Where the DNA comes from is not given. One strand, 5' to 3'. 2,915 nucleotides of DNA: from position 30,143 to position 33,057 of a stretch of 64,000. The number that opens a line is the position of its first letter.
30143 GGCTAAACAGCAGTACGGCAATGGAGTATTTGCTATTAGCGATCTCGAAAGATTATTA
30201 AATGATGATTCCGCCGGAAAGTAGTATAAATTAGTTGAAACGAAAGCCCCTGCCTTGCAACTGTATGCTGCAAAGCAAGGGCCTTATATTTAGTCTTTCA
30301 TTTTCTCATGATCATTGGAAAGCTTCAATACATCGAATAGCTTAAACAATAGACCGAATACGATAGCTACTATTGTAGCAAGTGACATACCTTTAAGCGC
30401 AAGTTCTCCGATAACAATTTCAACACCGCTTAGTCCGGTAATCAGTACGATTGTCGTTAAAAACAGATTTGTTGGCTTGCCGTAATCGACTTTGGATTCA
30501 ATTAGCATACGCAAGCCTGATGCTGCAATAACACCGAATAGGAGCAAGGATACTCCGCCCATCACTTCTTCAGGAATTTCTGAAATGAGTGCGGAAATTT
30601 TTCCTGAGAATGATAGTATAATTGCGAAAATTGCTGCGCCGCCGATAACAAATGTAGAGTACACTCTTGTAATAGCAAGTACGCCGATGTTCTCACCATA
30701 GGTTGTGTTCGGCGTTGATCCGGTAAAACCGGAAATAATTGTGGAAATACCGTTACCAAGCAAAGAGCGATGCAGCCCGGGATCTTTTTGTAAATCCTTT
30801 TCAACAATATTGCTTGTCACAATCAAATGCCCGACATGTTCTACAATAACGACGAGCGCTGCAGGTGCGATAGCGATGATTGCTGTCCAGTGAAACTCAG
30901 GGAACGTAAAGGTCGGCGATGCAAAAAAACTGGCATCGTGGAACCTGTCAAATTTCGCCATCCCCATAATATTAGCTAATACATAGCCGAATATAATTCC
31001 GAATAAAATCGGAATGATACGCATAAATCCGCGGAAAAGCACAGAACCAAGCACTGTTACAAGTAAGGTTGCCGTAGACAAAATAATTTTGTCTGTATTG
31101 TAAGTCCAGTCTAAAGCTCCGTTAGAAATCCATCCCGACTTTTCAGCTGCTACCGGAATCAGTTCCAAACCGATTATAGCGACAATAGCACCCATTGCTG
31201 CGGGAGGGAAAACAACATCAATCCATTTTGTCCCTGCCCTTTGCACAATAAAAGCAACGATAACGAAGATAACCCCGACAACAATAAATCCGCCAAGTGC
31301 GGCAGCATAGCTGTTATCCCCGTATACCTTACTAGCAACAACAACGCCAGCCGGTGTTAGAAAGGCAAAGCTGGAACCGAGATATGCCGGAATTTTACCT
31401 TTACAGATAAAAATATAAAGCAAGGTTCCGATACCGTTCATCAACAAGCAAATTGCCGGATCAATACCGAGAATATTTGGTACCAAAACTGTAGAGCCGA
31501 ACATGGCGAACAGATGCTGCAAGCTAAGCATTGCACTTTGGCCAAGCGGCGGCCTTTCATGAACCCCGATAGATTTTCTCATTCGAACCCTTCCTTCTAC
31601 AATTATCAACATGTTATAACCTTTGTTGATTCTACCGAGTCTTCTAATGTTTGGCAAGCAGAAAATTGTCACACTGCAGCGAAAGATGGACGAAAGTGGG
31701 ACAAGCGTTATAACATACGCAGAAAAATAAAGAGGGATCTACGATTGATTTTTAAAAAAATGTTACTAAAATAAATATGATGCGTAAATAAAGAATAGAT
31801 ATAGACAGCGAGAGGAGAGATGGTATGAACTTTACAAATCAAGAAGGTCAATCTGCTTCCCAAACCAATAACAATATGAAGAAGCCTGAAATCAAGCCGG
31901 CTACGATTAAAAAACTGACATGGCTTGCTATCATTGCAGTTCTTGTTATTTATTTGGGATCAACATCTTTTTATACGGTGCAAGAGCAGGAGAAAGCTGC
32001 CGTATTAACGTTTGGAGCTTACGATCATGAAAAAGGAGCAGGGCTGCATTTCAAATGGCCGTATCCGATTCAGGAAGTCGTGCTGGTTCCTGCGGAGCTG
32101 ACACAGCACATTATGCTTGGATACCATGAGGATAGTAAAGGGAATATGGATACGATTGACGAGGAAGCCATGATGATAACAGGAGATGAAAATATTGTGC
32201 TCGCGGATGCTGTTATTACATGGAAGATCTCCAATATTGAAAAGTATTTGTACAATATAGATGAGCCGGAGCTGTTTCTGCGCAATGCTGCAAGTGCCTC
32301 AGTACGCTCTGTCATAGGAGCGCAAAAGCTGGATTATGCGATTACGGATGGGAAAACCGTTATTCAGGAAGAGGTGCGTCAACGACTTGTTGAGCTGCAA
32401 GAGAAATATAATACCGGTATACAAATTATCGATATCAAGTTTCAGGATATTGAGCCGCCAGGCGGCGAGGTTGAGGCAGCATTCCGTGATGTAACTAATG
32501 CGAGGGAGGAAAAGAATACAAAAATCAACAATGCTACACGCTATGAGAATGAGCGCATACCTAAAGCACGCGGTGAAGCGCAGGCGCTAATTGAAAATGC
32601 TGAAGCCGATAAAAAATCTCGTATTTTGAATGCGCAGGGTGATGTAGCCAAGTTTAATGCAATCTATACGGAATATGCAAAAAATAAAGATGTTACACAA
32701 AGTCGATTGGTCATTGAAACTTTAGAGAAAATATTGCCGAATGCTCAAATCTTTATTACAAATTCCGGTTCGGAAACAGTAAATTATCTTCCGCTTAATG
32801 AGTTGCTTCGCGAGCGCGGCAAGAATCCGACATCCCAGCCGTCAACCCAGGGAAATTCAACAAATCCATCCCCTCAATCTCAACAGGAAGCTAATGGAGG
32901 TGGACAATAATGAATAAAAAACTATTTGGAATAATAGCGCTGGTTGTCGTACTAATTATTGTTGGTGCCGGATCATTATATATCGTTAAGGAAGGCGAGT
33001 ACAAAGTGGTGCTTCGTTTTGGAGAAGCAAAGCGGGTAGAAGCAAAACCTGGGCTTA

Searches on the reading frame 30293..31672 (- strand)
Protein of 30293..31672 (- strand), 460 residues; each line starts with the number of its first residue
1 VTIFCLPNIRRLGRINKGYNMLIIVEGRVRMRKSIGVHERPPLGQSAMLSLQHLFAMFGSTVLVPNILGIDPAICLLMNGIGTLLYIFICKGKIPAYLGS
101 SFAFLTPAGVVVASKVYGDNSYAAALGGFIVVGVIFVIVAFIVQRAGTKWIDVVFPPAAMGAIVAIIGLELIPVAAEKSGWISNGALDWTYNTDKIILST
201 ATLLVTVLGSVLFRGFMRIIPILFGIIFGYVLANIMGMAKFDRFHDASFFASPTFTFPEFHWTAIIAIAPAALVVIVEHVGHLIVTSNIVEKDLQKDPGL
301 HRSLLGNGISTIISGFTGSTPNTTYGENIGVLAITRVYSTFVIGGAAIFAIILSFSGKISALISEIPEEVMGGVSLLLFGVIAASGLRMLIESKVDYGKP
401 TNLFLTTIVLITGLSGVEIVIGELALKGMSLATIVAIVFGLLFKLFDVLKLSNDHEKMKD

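Call 50: search_protein_families(library=pfam, proteins=[window:30293-31672:-], max_evalue=0.00001)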
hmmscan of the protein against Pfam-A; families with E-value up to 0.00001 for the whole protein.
window:30293-31672:- (460 aa): 1 family
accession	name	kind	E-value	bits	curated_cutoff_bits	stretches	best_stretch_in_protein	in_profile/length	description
PF00860.26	Xan_ur_permease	-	8.7e-103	344.5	27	1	45-417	2-384/389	Permease family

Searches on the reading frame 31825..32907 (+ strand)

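Call 50: search_protein_families(library=pfam, proteins=[window:31825-32907:+], max_evalue=0.00001)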
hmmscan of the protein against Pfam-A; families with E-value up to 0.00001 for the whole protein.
window:31825-32907:+ (361 aa): 1 family
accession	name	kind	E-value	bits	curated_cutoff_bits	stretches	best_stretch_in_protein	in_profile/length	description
PF01145.31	Band_7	-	1e-23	84.8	23.6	1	51-238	2-173/176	SPFH domain / Band 7 family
